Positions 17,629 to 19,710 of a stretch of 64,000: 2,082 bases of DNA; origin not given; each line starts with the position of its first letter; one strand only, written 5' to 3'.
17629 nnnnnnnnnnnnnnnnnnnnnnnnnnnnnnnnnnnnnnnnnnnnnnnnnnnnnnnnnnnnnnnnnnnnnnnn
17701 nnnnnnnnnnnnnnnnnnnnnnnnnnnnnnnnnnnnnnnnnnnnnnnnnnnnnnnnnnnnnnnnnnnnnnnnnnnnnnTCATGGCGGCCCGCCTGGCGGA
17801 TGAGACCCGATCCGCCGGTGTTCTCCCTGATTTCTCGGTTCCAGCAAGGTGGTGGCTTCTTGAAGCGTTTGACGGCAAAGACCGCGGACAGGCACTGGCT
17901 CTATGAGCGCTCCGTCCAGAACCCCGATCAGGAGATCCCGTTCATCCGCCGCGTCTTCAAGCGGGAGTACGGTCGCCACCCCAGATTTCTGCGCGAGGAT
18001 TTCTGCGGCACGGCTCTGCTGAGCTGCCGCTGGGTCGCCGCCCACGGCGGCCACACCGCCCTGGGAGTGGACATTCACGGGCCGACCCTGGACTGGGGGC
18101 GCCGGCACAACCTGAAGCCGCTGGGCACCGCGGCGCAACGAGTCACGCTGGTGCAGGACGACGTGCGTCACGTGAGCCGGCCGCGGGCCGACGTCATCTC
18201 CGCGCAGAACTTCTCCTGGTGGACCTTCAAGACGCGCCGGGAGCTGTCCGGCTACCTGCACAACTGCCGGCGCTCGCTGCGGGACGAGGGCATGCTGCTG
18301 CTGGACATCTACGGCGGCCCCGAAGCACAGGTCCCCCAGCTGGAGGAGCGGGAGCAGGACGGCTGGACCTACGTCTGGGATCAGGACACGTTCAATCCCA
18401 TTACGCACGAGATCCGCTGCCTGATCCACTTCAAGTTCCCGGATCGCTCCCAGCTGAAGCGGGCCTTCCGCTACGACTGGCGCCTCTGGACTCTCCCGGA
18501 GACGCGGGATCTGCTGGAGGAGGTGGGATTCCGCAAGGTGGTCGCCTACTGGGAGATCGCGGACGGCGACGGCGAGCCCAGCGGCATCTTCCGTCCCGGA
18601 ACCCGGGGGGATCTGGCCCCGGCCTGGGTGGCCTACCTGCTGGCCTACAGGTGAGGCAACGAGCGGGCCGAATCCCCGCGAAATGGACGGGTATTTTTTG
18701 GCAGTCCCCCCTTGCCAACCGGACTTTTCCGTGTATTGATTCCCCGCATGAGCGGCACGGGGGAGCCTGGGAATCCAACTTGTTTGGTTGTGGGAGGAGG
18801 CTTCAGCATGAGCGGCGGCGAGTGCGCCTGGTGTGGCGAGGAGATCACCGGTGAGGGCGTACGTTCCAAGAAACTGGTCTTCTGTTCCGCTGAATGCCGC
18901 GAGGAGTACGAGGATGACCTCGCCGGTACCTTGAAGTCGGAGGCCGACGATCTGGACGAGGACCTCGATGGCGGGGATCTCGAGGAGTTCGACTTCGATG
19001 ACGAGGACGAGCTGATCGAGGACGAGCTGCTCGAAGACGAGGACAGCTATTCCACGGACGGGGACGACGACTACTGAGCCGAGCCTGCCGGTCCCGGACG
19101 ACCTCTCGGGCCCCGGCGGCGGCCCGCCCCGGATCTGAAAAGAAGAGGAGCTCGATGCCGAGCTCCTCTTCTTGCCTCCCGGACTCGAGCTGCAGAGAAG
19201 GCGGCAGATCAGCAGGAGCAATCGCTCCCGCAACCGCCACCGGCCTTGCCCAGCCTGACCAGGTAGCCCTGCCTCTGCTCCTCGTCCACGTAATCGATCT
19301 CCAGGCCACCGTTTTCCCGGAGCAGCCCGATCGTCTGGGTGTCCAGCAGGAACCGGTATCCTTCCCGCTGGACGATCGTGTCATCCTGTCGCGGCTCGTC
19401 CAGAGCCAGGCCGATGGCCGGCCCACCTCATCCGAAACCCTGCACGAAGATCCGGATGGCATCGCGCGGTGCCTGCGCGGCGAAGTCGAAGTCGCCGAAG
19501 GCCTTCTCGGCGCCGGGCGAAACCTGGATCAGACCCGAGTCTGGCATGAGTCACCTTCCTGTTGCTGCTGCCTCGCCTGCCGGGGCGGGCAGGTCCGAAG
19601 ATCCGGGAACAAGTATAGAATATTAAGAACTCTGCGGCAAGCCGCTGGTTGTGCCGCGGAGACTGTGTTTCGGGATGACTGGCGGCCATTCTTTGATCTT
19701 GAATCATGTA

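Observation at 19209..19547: Hidden HesB/IscA-like A-type carrier gene with selenocysteine replacing the first ligand cysteine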

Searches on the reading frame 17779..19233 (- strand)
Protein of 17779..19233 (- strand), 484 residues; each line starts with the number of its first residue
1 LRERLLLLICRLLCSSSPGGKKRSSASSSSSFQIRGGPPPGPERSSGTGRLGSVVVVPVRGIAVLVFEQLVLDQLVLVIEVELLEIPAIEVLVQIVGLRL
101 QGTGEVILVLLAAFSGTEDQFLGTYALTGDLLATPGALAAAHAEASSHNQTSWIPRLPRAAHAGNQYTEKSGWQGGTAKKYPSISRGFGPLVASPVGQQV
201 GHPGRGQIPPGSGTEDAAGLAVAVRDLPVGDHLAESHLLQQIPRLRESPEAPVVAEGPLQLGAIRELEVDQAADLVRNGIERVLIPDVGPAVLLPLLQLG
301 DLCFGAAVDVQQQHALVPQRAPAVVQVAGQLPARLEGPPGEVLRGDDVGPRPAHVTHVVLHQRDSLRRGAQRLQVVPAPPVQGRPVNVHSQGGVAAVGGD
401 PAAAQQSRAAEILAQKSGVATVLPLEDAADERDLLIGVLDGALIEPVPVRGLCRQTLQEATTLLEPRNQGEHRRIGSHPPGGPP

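Call 12: search_protein_families(library=pfam, proteins=[window:17779-19233:-], max_evalue=0.00001)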
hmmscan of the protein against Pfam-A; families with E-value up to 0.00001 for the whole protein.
window:17779-19233:- (484 aa): 0 families

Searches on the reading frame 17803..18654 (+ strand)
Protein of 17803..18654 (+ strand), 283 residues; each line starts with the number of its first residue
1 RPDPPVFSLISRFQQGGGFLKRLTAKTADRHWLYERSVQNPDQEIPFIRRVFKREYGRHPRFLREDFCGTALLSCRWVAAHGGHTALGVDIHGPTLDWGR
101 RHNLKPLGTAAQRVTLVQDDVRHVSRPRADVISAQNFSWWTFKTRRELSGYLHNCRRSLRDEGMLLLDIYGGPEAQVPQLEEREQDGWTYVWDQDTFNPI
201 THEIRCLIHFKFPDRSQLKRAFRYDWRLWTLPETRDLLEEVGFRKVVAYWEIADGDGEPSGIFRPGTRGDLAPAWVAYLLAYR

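Call 57: search_protein_families(library=pfam, proteins=[window:17803-18654:+], max_evalue=0.1)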
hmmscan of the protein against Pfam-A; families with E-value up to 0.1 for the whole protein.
window:17803-18654:+ (283 aa): 3 families
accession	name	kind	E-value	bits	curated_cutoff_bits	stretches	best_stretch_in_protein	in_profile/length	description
PF08242.18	Methyltransf_12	-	2.3e-05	25.5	30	1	68-165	5-98/98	Methyltransferase domain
PF13649.12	Methyltransf_25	-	0.00015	22.8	27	1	68-163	6-97/97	Methyltransferase domain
PF08241.18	Methyltransf_11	-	0.00082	20.4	21.2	1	68-166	5-94/95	Methyltransferase domain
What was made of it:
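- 17800..18654 (+): Class I SAM-methyltransferase-like gene upstream of the zinc-ribbon gene; a conserved neighbour. Methyltransf_12/25/11 hits are sub-threshold (call 57).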

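Call 67: search_solved_structures(query=window:17803-18654:+, max_evalue=0.01)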
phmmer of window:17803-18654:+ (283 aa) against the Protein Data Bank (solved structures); distinct sequences matched with E-value up to 0.01: 1.
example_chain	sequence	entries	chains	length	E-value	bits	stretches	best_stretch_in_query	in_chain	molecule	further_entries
1wzn_A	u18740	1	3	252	1e-06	31.2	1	32-251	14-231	SAM-dependent methyltransferase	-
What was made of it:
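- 17800..18654 (+): PDB 1wzn SAM-dependent methyltransferase at 1e-6 (call 67).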

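Call 90: search_protein_families(library=ncbifam, proteins=[window:17803-18654:+], max_evalue=0.001)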
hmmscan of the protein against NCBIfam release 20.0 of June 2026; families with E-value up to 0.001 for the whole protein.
window:17803-18654:+ (283 aa): 0 families
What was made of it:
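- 17800..18654 (+): No NCBIfam hit (call 90).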

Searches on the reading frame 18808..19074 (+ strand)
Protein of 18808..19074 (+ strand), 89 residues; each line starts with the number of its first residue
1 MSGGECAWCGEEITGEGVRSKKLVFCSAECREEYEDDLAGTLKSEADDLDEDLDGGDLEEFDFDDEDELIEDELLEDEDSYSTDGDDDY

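Call 57: search_protein_families(library=pfam, proteins=[window:18808-19074:+], max_evalue=0.1)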
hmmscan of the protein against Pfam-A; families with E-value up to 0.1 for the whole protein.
seq(89 aa): 4 families
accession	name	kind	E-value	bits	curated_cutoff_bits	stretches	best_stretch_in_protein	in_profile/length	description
PF24273.1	TRASH_HVO_1752_C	-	0.033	14.8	27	1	5-37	3-39/47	HVO_1752, C-terminal TRASH domain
PF06467.20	zf-FCS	-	0.047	13.9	22.4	0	6-34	7-39/39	MYM-type Zinc finger with FCS sequence motif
PF23413.1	zf_RING_Vps8_fungal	-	0.068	14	27.4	1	5-29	1-25/58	Vps8 RING zinc finger, fungal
PF08394.17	Arc_trans_TRASH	-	0.097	13.2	27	0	5-34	2-35/43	Archaeal TRASH domain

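Call 58: search_protein_families(library=ncbifam, proteins=[window:18808-19074:+], max_evalue=0.01)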
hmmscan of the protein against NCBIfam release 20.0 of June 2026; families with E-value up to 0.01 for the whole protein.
seq(89 aa): 0 families

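Call 69: search_protein_families(library=pfam, alignment_id=A4, max_evalue=0.1)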
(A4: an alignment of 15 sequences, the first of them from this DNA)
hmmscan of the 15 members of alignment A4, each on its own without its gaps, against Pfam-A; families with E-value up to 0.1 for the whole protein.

A. member 1, seq(89 aa): 4 families
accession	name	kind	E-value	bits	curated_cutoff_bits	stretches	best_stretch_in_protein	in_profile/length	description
PF24273.1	TRASH_HVO_1752_C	-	0.033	14.8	27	1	5-37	3-39/47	HVO_1752, C-terminal TRASH domain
PF06467.20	zf-FCS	-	0.047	13.9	22.4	0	6-34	7-39/39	MYM-type Zinc finger with FCS sequence motif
PF23413.1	zf_RING_Vps8_fungal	-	0.068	14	27.4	1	5-29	1-25/58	Vps8 RING zinc finger, fungal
PF08394.17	Arc_trans_TRASH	-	0.097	13.2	27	0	5-34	2-35/43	Archaeal TRASH domain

B. families by the number of members that match (of 15 scanned): 19 families
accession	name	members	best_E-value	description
PF18716.7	VATC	4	0.002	Vms1-associating treble clef domain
PF24461.1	DUF7576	3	0.00057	Family of unknown function (DUF7576)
PF06467.20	zf-FCS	3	0.026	MYM-type Zinc finger with FCS sequence motif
PF24333.1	DUF7501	2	0.0067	Family of unknown function (DUF7501)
PF09538.15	FYDLN_acid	2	0.017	Protein of unknown function (FYDLN_acid)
PF01753.24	zf-MYND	2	0.022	MYND finger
PF08394.17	Arc_trans_TRASH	2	0.055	Archaeal TRASH domain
PF18508.7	zf_C2H2_13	1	9.9e-05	Zinc finger domain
PF01246.26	Ribosomal_L24e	1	0.0096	Ribosomal protein L24e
PF24463.1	DUF7577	1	0.017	Domain of unknown function (DUF7577)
PF01160.23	Opiods_neuropep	1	0.019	Vertebrate endogenous opioids neuropeptide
PF02069.22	Metallothio_Pro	1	0.03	Prokaryotic metallothionein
PF24273.1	TRASH_HVO_1752_C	1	0.033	HVO_1752, C-terminal TRASH domain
PF18717.6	CxC4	1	0.038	CxC4 like cysteine cluster associated with KDZ transposases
PF13240.11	Zn_Ribbon_1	1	0.04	zinc-ribbon domain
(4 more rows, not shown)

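Call 70: search_solved_structures(query=A4, max_evalue=1, show_alignments=2)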
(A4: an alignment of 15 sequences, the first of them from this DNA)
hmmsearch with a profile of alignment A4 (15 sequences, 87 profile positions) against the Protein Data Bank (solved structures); distinct sequences matched with E-value up to 1: 16.
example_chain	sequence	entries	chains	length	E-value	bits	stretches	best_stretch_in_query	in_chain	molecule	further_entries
2cor_A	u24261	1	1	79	0.12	16.1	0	5-26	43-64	PINCH protein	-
2w0t_A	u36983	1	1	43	0.14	15.8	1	4-37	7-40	LETHAL(3)MALIGNANT BRAIN TUMOR-LIKE 2 PROTEIN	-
3g4s_U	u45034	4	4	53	0.26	15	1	4-33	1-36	50S ribosomal protein L24e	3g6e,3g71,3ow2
6rnr_A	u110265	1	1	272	0.34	14.6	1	4-26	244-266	Formamidopyrimidine-DNA glycosylase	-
5wlc_SM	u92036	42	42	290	0.34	14.6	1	37-82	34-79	Imp4 | U3 small nucleolar ribonucleoprotein protein IMP4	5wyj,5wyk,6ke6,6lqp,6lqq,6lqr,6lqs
2fqh_A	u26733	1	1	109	0.39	14.4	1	3-52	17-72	Hypothetical protein TA0938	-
1kfv_A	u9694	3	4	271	0.39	14.4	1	4-26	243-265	Formamido-pyrimidine DNA glycosylase | Formamidopyrimidine-DNA glycosylase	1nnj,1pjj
1pji_A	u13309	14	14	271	0.39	14.4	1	4-26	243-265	Formamidopyrimidine-DNA glycosylase | DNA glycosylase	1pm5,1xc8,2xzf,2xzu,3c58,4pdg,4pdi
6h0s_A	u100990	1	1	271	0.39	14.4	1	4-26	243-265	Formamidopyrimidine-DNA glycosylase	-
6fl1_A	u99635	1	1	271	0.39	14.4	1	4-26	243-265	Formamidopyrimidine-DNA glycosylase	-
1tdz_A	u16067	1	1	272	0.39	14.4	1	4-26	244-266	formamidopyrimidine-DNA glycosylase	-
4cis_A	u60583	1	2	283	0.59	13.8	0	4-26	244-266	FORMAMIDOPYRIMIDIN DNA GLYCOSYLASE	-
1ffk_R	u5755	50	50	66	0.61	13.8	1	3-33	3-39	RIBOSOMAL PROTEIN L24E | 50S RIBOSOMAL PROTEIN L19 | 50S ribosomal protein L24E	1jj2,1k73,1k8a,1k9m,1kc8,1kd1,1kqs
8hku_L24E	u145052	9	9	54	0.62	13.8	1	4-32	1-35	50S ribosomal protein L24e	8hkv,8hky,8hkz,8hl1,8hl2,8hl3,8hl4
2qa4_U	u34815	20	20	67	0.78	13.4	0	3-33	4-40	50S ribosomal protein L24e | RPL24E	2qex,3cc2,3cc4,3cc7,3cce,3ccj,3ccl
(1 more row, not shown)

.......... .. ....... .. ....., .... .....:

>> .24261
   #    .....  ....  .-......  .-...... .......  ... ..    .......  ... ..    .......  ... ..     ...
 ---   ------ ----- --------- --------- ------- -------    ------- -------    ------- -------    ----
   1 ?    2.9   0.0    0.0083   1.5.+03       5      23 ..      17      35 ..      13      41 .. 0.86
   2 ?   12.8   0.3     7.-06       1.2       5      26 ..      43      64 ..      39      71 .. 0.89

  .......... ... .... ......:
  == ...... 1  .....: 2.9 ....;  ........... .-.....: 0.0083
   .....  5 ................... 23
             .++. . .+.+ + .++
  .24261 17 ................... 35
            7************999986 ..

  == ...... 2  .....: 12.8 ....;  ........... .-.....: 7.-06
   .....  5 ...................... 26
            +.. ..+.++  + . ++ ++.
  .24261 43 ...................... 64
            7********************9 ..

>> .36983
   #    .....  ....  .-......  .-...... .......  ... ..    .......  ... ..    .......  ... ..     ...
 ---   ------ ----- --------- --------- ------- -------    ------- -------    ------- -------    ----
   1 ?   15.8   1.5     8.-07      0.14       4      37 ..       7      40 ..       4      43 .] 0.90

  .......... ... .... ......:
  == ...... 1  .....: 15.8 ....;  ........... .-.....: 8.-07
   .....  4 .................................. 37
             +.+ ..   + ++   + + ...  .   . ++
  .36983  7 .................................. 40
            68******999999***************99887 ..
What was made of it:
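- On TRASH / zf-FCS zinc ribbon (neighbour gene 18808..19077): PDB profile hits are at E >= 0.12 (call 70).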

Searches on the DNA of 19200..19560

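Call 27: search_rna_families(source=window, start=19200, end=19560, threshold=evalue, max_evalue=10, show_alignments=3)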
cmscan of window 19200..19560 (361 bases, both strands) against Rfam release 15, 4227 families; matches with E-value up to 10: 2.
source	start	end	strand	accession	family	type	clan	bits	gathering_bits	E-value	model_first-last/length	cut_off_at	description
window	19321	19444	-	RF02457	Virus_CITE_2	Cis-reg;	-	13.5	100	2.1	1-167/167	no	Tombusvirus 3' cap-independent translation element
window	19375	19428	-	RF01763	Guanidine-III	Cis-reg; riboswitch;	-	10.7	36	9.2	1-67/67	no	Guanidine-III riboswitch aptamer (yKKC-III)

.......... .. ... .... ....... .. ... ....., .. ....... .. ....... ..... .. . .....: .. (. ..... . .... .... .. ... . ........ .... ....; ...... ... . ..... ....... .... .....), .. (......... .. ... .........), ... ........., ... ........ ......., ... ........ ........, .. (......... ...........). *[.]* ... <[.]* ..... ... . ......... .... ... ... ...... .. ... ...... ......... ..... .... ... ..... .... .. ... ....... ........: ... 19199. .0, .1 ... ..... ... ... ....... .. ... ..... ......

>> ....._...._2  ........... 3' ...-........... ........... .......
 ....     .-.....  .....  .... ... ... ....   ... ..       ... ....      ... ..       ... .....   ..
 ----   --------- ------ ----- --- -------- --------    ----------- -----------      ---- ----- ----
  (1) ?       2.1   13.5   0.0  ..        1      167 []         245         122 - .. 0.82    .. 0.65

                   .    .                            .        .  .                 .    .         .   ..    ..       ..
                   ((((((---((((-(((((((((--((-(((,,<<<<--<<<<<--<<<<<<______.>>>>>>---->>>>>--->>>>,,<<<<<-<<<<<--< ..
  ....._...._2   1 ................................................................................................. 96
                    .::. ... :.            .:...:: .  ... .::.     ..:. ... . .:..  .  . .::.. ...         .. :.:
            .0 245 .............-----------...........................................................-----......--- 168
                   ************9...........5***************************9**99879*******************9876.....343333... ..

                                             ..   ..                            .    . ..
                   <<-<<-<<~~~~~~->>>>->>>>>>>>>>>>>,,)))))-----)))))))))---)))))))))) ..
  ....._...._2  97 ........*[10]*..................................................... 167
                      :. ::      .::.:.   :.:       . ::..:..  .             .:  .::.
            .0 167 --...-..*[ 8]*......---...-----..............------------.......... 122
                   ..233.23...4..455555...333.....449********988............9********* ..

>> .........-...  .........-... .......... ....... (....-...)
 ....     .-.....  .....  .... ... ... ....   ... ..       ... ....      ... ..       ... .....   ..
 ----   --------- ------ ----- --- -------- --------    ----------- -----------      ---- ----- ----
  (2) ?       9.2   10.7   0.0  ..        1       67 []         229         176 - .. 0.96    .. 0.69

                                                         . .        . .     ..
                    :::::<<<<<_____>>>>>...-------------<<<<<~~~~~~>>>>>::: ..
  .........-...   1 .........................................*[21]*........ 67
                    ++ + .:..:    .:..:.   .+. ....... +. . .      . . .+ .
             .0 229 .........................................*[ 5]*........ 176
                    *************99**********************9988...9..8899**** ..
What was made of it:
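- No Rfam family matches the element (call 27).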
